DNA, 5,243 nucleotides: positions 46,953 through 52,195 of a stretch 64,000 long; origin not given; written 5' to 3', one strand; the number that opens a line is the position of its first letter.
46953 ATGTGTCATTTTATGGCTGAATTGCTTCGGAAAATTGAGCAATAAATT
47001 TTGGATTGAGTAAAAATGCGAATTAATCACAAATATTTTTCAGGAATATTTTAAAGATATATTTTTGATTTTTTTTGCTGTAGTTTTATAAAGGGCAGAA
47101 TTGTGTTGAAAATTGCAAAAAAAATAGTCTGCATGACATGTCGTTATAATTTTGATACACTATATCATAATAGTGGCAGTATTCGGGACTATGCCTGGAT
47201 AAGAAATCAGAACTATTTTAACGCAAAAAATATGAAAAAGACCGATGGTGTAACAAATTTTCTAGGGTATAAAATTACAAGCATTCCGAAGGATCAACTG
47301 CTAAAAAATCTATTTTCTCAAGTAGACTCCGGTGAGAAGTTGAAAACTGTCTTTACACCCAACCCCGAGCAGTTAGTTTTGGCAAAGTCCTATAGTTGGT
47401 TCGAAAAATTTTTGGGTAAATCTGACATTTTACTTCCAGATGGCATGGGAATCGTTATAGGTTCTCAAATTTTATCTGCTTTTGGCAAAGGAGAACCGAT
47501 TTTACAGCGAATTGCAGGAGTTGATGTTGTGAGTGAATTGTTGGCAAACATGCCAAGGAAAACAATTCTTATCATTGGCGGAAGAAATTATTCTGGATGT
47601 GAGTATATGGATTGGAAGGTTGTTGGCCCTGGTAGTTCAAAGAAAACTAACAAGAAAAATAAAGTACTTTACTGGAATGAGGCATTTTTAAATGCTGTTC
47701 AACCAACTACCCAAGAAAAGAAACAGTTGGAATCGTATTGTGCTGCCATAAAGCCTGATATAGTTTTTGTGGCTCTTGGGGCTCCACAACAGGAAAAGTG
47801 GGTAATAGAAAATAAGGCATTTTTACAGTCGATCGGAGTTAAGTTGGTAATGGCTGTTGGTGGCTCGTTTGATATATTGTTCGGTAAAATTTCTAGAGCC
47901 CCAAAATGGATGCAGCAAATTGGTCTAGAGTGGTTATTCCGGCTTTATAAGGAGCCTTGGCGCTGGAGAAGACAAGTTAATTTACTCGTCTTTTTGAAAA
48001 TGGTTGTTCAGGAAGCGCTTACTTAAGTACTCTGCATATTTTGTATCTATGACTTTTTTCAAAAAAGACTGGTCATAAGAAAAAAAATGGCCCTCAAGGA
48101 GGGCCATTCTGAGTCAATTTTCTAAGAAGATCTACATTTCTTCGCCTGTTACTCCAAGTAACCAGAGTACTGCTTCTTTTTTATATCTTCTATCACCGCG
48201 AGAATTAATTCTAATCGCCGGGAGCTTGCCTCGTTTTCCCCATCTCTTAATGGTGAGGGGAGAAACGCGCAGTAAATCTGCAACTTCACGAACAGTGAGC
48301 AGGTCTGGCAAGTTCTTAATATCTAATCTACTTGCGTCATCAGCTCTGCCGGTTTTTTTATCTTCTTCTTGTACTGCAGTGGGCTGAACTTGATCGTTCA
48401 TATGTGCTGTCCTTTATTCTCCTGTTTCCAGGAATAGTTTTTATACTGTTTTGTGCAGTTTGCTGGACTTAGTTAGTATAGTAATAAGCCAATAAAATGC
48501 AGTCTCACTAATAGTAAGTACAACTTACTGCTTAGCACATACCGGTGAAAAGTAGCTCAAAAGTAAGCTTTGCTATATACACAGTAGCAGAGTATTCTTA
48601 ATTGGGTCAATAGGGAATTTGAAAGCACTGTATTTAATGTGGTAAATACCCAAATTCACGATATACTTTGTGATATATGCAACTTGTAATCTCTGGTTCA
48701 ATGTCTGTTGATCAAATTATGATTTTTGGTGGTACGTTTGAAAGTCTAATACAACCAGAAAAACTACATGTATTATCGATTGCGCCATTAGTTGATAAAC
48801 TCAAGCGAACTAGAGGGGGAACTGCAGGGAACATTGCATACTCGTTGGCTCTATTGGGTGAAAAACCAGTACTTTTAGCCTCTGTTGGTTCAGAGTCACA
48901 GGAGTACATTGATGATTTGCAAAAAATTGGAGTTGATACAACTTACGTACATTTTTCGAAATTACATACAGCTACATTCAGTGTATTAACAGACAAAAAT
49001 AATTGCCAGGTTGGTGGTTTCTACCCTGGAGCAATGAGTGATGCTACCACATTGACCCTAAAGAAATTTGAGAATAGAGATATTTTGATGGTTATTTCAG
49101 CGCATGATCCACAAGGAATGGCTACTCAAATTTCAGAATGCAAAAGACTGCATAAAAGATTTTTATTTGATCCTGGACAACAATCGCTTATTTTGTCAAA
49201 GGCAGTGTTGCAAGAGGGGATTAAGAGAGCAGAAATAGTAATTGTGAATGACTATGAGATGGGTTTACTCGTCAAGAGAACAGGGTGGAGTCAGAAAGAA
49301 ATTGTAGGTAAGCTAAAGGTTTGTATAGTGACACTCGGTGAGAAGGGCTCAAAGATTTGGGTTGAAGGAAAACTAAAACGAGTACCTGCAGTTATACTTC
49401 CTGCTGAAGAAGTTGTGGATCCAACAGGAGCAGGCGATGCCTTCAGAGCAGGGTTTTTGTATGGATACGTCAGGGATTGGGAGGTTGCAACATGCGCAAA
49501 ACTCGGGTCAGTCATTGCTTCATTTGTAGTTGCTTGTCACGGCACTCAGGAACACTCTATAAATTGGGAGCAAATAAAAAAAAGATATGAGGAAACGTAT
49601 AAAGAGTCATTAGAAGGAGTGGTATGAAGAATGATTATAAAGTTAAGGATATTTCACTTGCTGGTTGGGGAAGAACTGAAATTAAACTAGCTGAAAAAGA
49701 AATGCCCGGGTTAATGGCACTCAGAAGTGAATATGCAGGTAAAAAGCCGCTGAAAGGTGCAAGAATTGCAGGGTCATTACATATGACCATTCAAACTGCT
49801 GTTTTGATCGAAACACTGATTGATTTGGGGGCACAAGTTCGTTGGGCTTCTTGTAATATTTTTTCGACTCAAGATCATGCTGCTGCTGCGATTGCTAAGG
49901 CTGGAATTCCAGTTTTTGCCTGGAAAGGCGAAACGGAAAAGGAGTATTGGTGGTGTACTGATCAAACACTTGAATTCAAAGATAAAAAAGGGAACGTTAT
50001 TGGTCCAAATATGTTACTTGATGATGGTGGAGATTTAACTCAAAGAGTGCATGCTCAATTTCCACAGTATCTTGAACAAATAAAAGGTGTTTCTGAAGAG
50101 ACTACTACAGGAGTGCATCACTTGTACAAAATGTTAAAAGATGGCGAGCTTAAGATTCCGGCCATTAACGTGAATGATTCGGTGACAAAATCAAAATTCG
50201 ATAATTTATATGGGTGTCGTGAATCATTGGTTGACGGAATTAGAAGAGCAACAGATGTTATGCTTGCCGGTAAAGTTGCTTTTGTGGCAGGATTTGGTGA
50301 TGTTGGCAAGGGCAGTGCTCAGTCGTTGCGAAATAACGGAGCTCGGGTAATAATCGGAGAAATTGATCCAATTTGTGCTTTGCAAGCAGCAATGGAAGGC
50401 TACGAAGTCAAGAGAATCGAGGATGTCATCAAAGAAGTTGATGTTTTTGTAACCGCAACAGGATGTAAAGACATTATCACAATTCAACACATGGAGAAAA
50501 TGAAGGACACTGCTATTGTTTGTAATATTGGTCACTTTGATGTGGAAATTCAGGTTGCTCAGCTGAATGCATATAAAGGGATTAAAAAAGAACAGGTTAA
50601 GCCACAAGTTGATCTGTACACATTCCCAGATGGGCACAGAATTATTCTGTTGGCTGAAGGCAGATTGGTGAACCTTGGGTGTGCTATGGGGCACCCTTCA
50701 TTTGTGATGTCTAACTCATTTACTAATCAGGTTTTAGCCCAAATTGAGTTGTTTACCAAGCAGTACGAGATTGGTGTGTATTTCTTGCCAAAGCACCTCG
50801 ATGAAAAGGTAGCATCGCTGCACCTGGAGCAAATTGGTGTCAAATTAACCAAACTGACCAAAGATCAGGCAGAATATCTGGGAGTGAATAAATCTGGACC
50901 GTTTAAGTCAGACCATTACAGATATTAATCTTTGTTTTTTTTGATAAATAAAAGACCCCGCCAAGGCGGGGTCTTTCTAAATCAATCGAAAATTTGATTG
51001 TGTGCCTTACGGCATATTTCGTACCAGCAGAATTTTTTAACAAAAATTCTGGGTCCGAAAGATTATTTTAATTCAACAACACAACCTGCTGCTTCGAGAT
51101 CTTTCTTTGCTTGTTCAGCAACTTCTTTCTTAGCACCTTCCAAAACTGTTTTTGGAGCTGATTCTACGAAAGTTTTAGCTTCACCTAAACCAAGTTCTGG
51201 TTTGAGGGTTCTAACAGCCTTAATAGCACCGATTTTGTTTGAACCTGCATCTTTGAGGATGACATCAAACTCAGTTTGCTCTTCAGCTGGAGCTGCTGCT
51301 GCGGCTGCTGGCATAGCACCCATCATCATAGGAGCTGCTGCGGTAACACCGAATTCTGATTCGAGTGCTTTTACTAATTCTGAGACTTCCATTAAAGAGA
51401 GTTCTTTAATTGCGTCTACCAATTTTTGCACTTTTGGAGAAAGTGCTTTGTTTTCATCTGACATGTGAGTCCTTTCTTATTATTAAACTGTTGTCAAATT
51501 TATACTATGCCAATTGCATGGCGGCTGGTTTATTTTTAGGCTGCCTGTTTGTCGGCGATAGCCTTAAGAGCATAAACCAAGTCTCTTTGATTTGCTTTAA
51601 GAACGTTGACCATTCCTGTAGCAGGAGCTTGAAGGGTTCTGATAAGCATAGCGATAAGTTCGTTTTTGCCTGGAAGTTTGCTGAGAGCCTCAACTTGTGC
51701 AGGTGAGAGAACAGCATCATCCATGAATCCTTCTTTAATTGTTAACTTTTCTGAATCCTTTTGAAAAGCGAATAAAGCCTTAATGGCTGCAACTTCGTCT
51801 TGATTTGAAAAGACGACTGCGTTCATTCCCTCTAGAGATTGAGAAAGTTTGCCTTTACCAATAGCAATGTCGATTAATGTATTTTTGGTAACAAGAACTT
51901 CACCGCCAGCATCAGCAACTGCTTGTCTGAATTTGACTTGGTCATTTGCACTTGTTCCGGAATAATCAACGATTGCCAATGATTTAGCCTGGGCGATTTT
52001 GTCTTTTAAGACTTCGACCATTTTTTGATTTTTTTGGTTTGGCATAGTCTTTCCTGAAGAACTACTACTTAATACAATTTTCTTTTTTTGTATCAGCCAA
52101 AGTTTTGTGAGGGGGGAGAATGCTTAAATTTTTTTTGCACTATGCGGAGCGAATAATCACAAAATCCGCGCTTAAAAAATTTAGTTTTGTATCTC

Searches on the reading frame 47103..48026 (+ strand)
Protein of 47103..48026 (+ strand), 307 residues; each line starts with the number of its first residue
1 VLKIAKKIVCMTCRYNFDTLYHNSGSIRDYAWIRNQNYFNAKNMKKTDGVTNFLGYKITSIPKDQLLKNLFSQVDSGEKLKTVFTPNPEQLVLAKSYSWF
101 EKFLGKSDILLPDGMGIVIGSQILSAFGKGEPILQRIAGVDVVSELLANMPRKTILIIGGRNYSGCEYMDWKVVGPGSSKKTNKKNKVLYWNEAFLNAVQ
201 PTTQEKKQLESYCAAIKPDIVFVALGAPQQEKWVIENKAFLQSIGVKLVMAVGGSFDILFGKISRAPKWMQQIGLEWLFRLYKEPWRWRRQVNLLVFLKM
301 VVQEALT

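Call 70: search_protein_families(library=pfam, proteins=[window:47103-48026:+], max_evalue=0.001)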
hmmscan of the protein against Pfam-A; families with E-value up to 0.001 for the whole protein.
window:47103-48026:+ (307 aa): 1 family
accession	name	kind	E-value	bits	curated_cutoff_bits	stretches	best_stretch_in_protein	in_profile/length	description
PF03808.19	Glyco_tran_WecG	-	4.9e-40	137.5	27.4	1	107-291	1-167/168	Glycosyl transferase WecG/TagA/CpsF family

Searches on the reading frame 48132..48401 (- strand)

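Call 81: search_protein_families(library=pfam, proteins=[window:48132-48401:-], max_evalue=0.0001)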
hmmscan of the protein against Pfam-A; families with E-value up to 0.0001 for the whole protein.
window:48132-48401:- (89 aa): 3 families
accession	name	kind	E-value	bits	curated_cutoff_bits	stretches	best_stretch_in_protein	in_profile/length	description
PF12728.13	HTH_17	-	2.3e-10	41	27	1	34-78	1-43/51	Helix-turn-helix domain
PF13411.12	MerR_1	-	3e-09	37.3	21.6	1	36-82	2-47/69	MerR HTH family regulatory protein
PF00376.29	MerR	-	9.4e-08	32.2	28.2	1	36-73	1-38/38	MerR family regulatory protein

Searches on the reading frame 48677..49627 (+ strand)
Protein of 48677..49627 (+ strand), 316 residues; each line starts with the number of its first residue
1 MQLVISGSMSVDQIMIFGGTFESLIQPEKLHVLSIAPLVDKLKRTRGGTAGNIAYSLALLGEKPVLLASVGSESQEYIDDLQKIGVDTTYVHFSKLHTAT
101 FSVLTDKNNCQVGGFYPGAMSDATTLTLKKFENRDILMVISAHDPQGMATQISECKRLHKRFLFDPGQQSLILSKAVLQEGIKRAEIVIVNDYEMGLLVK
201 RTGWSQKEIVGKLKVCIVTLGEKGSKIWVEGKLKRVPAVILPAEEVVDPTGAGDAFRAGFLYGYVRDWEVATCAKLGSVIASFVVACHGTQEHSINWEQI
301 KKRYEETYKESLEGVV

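Call 70: search_protein_families(library=pfam, proteins=[window:48677-49627:+], max_evalue=0.001)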
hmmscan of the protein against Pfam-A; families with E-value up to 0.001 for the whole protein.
window:48677-49627:+ (316 aa): 1 family
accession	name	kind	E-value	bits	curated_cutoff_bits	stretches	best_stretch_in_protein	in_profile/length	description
PF00294.29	PfkB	-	2.4e-44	152.3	25.8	1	23-292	13-297/302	pfkB family carbohydrate kinase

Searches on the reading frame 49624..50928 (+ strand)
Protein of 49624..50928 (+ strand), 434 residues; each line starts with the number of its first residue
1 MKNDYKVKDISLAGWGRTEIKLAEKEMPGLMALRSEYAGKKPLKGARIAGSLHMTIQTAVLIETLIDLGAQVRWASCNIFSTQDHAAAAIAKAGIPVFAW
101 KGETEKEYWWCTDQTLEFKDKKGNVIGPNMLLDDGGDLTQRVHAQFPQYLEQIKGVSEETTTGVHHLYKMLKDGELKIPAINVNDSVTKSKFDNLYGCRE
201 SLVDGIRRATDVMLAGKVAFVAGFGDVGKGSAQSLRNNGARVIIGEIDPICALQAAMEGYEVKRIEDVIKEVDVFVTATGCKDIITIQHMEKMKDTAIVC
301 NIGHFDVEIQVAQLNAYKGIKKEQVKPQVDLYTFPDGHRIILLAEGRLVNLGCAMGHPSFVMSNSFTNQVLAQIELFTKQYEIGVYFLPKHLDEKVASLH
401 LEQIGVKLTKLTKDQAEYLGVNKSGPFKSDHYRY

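Call 70: search_protein_families(library=pfam, proteins=[window:49624-50928:+], max_evalue=0.001)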
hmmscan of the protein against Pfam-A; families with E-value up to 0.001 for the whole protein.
window:49624-50928:+ (434 aa): 5 families
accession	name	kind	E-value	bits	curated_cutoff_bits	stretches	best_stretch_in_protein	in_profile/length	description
PF05221.23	AdoHcyase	-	6.6e-140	465.9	25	2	4-144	1-138/299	S-adenosyl-L-homocysteine hydrolase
PF00670.27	AdoHcyase_NAD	-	4.7e-83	277.6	27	1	194-356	1-162/162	S-adenosyl-L-homocysteine hydrolase, NAD binding domain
PF02826.25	2-Hacid_dh_C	-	7.3e-07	29.2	25.1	1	213-304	33-128/178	D-isomer specific 2-hydroxyacid dehydrogenase, NAD binding domain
PF07991.19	KARI_N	-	4e-06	26.9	20.6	1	214-279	2-68/165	Acetohydroxy acid isomeroreductase, NADPH-binding domain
PF01488.26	Shikimate_DH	-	0.00092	19.7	24.3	0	214-314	10-124/138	Shikimate / quinate 5-dehydrogenase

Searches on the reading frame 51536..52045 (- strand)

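Call 70: search_protein_families(library=pfam, proteins=[window:51536-52045:-], max_evalue=0.001)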
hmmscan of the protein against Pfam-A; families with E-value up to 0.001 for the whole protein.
window:51536-52045:- (169 aa): 1 family
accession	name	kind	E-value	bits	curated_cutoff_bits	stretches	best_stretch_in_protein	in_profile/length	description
PF00466.25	Ribosomal_L10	-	1.6e-19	70.3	22.8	1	1-96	1-100/100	Ribosomal protein L10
